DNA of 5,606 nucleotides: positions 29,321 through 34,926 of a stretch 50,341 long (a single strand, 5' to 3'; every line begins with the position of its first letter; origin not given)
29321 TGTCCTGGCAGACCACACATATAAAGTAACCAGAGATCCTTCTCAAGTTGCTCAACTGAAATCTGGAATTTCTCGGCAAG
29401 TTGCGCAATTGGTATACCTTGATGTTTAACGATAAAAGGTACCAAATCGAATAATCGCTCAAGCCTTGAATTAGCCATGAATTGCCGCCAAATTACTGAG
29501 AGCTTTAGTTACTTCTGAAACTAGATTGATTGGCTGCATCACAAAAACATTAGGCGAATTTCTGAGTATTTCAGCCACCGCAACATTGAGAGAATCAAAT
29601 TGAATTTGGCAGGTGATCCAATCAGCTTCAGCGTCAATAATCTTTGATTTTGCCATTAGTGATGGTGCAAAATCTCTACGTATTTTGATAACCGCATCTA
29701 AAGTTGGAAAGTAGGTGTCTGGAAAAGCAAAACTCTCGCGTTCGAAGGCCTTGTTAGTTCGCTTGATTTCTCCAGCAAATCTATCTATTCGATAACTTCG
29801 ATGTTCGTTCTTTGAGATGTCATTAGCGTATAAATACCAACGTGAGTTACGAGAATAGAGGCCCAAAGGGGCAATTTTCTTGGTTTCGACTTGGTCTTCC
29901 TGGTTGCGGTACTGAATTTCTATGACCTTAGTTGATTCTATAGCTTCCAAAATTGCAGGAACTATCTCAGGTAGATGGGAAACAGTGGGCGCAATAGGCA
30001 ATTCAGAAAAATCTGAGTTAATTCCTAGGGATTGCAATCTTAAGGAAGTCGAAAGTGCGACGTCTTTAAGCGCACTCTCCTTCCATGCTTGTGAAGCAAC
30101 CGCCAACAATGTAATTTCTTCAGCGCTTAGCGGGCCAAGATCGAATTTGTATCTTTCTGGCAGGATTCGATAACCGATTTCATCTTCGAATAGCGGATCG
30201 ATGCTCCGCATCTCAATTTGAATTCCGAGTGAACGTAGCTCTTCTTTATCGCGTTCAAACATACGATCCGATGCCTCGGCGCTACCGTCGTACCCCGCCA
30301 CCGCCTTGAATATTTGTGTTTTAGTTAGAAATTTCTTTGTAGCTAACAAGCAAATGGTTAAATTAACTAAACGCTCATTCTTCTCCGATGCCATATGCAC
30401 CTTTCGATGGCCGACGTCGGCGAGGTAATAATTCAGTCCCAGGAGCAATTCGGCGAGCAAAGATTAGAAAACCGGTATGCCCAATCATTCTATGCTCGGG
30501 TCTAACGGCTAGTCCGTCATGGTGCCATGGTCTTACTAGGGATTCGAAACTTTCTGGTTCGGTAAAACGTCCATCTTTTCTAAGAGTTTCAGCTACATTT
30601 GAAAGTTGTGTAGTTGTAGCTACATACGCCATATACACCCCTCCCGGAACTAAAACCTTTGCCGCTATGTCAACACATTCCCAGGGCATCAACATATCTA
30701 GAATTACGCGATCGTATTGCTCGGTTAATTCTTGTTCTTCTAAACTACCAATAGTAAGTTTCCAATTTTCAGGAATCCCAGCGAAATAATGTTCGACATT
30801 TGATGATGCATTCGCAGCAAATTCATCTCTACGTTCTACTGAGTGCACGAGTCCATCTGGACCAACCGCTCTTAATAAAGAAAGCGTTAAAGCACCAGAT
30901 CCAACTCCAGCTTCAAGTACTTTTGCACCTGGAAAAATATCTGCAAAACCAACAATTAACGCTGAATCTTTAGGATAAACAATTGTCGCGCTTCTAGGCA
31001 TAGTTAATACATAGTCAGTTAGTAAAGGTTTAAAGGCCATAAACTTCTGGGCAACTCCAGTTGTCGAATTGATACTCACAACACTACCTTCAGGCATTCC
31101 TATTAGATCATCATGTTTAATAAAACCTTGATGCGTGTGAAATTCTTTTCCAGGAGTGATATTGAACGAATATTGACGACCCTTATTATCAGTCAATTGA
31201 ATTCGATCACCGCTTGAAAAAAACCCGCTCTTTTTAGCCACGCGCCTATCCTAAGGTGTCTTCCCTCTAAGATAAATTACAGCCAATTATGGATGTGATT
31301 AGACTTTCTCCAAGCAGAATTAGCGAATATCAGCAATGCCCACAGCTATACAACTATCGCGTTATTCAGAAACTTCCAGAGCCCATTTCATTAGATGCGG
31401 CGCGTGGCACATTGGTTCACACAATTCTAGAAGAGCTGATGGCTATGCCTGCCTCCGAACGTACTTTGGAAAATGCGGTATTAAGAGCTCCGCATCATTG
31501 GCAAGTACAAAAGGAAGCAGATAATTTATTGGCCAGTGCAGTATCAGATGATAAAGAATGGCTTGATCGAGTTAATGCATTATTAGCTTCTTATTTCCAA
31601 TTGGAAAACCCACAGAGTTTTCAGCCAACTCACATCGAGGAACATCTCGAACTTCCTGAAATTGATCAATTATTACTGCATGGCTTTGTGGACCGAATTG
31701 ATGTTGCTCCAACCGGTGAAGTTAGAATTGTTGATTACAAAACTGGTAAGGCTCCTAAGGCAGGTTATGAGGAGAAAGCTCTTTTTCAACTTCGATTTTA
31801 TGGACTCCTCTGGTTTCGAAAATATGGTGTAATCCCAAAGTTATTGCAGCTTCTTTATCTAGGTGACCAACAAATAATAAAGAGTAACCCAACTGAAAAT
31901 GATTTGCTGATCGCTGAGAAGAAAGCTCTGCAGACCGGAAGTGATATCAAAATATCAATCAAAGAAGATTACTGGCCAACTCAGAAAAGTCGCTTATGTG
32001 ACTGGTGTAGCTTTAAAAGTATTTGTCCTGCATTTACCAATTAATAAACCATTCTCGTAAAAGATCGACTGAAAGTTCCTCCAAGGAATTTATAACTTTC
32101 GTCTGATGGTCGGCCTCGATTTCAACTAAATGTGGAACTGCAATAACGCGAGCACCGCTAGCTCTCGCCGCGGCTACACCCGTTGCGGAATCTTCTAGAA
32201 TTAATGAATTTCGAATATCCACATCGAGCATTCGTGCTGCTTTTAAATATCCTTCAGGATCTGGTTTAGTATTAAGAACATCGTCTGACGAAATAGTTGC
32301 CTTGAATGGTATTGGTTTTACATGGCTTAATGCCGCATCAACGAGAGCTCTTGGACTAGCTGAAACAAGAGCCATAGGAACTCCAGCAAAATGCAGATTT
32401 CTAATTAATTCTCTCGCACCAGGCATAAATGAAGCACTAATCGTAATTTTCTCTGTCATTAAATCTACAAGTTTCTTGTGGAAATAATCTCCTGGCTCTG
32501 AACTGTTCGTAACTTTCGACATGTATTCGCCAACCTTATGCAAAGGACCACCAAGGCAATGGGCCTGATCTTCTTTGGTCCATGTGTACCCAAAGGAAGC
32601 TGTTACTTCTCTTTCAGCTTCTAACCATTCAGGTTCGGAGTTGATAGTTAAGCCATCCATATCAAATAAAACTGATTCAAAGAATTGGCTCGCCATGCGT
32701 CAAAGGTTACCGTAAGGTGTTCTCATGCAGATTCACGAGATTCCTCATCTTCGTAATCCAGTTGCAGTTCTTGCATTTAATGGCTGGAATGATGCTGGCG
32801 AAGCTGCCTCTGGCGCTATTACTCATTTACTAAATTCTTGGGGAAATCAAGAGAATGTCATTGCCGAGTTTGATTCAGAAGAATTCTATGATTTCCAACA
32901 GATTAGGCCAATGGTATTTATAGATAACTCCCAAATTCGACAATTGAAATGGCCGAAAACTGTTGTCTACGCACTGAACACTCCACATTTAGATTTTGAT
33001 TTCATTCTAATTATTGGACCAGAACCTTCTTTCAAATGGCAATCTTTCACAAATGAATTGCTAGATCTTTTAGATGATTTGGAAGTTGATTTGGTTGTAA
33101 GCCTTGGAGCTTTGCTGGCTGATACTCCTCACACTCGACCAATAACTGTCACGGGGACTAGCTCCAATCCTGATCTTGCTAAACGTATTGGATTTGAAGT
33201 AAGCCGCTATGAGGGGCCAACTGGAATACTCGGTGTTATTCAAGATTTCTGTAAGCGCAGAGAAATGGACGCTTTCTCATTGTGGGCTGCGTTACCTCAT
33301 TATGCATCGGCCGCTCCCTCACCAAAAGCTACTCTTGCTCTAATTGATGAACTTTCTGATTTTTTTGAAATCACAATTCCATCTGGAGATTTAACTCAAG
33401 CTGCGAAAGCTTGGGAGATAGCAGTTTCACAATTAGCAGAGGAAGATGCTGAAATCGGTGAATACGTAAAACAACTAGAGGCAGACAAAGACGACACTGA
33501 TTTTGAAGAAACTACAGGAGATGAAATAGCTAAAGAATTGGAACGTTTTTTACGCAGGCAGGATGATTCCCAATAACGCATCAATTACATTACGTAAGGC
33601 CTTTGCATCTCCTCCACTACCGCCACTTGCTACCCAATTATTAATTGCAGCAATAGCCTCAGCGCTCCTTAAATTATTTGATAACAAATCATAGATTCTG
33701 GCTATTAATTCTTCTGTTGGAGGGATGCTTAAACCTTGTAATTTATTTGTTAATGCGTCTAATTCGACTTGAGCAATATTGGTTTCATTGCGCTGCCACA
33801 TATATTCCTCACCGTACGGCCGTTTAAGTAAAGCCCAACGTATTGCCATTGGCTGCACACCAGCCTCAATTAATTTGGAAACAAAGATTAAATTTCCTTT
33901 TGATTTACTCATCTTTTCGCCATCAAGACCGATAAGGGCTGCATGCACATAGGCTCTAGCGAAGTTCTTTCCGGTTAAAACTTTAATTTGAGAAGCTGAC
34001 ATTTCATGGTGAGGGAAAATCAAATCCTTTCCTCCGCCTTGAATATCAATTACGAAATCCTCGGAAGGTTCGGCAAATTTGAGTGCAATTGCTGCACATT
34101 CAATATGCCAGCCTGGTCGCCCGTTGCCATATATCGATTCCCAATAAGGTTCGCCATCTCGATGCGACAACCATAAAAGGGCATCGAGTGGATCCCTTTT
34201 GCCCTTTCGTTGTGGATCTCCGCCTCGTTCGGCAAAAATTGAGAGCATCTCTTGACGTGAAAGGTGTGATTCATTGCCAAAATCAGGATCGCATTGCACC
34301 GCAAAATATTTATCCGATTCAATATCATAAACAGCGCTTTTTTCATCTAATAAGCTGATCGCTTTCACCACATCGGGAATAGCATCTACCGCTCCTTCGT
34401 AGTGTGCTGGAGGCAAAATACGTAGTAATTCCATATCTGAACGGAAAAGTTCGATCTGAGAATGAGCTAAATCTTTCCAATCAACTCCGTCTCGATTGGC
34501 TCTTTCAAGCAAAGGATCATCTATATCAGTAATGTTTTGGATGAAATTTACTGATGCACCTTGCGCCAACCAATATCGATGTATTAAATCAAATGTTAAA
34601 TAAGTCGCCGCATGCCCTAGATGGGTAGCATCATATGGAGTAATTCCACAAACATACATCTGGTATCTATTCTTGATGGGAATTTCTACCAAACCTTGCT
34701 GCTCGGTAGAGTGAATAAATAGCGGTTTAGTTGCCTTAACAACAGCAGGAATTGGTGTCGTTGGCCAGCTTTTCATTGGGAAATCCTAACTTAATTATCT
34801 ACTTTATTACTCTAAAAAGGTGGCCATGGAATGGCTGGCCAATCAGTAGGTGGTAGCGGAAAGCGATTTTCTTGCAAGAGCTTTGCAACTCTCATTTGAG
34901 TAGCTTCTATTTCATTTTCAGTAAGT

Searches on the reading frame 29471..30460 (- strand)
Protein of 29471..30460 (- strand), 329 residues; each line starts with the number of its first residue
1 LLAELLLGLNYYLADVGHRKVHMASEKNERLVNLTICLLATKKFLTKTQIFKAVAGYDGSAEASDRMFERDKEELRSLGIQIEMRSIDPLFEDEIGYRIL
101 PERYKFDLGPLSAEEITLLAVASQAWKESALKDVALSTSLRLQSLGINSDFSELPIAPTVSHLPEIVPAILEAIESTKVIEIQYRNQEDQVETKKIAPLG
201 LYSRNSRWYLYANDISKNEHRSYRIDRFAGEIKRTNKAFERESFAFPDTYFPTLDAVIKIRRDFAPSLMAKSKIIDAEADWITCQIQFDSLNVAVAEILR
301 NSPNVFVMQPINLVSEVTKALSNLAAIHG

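Call 7: search_protein_families(library=ncbifam, proteins=[window:29471-30460:-])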
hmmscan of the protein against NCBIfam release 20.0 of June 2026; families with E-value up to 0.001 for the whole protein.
window:29471-30460:- (329 aa): 0 families

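Call 8: search_protein_families(library=pfam, proteins=[window:29471-30460:-])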
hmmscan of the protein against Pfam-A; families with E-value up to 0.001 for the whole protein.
window:29471-30460:- (329 aa): 1 family
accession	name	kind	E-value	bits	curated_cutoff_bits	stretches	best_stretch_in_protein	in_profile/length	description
PF13280.12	WYL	-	1.1e-13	51.4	21.8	1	166-228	2-65/70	WYL domain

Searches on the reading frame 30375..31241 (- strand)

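Call 7: search_protein_families(library=ncbifam, proteins=[window:30375-31241:-])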
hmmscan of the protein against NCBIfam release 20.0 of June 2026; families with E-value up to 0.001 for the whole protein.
window:30375-31241:- (288 aa): 6 families
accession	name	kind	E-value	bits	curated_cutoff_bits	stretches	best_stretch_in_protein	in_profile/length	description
TIGR00080.1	pimt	equivalog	1e-07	32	159.05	1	75-149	48-122/216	protein-L-isoaspartate O-methyltransferase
NF010549.0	PRK13942.1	equivalog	7.2e-07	28.9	282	1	76-183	49-154/215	protein-L-isoaspartate O-methyltransferase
NF001453.0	PRK00312.1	equivalog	2.3e-06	27.3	188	1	77-228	53-198/217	protein-L-isoaspartate(D-aspartate) O-methyltransferase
TIGR02469.1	CbiT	equivalog_domain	1.6e-05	25.2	78.3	1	101-181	16-94/124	precorrin-6Y C5,15-methyltransferase (decarboxylating) subunit CbiT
NF010550.0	PRK13943.1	equivalog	0.00026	20.3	359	1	89-151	65-127/322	protein-L-isoaspartate O-methyltransferase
TIGR00755.1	ksgA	equivalog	0.00078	18.8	171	0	96-169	21-86/256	16S rRNA (adenine(1518)-N(6)/adenine(1519)-N(6))-dimethyltransferase RsmA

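Call 8: search_protein_families(library=pfam, proteins=[window:30375-31241:-])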
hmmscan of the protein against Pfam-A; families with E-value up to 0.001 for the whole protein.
window:30375-31241:- (288 aa): 6 families
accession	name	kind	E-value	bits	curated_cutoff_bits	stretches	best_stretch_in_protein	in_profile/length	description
PF14801.12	TrmI-like_N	-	3.9e-24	84.8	24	1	6-55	1-50/50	TrmI-like N-terminal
PF08704.16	GCD14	-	2.7e-22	80.1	26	1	78-240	14-178/247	tRNA methyltransferase complex GCD14 subunit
PF01135.25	PCMT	-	1.6e-09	38.3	20.3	1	74-151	43-120/210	Protein-L-isoaspartate(D-aspartate) O-methyltransferase (PCMT)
PF13847.12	Methyltransf_31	-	2.1e-05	24.7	27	1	104-213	3-118/145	Methyltransferase domain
PF13649.12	Methyltransf_25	-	9e-05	23.5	27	1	108-201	1-97/97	Methyltransferase domain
PF13578.12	Methyltransf_24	-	0.00055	21.2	26.3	0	109-190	1-83/105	Methyltransferase domain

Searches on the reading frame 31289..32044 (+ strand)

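Call 39: search_protein_families(library=pfam, max_evalue=0.000001, proteins=[window:31289-32044:+])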
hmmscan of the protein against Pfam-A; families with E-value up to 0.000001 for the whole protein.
window:31289-32044:+ (251 aa): 1 family
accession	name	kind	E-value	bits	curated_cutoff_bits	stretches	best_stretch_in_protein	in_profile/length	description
PF12705.13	PDDEXK_1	-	4.1e-35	122.3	22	1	5-247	1-247/247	PD-(D/E)XK nuclease superfamily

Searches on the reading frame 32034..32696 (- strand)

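Call 39: search_protein_families(library=pfam, max_evalue=0.000001, proteins=[window:32034-32696:-])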
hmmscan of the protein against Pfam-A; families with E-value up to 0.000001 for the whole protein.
window:32034-32696:- (220 aa): 2 families
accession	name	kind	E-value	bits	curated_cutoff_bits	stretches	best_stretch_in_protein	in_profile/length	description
PF13419.12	HAD_2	-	3.4e-26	92.9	23.8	1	9-187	1-178/178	Haloacid dehalogenase-like hydrolase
PF00702.32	Hydrolase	-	1.7e-17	64.9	26.4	1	9-181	4-191/191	haloacid dehalogenase-like hydrolase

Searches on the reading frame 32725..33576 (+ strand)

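Call 39: search_protein_families(library=pfam, max_evalue=0.000001, proteins=[window:32725-33576:+])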
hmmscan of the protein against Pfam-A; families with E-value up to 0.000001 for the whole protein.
window:32725-33576:+ (283 aa): 1 family
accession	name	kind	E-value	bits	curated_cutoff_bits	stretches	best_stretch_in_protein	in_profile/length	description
PF09754.15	PAC2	-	6.3e-59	199.8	25.8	1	17-238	1-215/215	PAC2 family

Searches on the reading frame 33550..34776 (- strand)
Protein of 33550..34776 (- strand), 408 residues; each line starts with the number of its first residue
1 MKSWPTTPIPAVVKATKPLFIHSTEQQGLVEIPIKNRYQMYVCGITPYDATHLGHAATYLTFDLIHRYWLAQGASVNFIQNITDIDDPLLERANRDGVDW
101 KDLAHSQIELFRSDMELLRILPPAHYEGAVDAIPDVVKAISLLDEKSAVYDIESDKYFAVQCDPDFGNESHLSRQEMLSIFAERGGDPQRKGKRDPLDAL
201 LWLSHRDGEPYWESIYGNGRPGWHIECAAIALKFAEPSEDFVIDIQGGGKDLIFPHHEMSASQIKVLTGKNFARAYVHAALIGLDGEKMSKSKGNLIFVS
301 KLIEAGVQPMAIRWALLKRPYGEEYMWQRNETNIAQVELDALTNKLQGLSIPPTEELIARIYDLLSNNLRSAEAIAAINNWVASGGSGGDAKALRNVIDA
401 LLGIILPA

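Call 39: search_protein_families(library=pfam, max_evalue=0.000001, proteins=[window:33550-34776:-])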
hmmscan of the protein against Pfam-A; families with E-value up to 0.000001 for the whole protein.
window:33550-34776:- (408 aa): 2 families
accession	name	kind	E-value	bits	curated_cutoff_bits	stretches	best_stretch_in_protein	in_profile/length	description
PF01406.26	tRNA-synt_1e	-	5.3e-76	256.3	27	1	35-328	7-292/301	tRNA synthetases class I (C) catalytic domain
PF09334.17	tRNA-synt_1g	-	6.9e-10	38.7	20.1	0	49-162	12-126/391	tRNA synthetases class I (M)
